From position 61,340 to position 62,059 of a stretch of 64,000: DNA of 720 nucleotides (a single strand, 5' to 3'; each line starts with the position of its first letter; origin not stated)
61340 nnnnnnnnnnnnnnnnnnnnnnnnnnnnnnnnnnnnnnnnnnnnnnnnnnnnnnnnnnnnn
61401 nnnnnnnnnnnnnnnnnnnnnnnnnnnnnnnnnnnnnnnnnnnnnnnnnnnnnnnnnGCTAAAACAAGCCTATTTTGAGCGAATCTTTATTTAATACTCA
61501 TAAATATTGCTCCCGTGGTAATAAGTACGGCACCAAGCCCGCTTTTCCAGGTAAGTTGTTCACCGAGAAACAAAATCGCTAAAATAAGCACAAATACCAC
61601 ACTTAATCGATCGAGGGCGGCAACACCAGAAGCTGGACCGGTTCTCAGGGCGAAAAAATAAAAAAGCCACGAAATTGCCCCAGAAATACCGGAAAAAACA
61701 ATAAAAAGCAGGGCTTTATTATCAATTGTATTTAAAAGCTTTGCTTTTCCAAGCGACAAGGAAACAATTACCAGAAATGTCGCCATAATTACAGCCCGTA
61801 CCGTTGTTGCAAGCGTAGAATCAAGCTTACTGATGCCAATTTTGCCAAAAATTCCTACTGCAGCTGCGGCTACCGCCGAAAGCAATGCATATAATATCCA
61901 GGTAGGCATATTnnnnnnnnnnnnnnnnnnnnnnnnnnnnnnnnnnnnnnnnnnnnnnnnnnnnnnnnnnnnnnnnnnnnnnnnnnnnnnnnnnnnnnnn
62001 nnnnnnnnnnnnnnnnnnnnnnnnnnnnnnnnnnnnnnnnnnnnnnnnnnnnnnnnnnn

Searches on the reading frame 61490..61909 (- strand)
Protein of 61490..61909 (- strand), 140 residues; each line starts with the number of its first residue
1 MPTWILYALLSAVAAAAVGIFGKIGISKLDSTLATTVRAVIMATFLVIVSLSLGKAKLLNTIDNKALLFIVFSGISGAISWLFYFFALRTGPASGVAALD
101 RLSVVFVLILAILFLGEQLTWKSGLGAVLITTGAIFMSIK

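Call 70: search_protein_families(library=pfam, proteins=[window:61490-61909:-], max_evalue=0.001)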
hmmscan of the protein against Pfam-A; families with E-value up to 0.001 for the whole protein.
window:61490-61909:- (140 aa): 2 families
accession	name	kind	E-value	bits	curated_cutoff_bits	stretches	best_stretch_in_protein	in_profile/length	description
PF00892.27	EamA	-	4.4e-23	82.5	28.2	1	3-138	2-134/135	EamA-like transporter family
PF05653.20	Mg_trans_NIPA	-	0.00068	19.3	26.2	1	84-138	66-120/295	Magnesium transporter NIPA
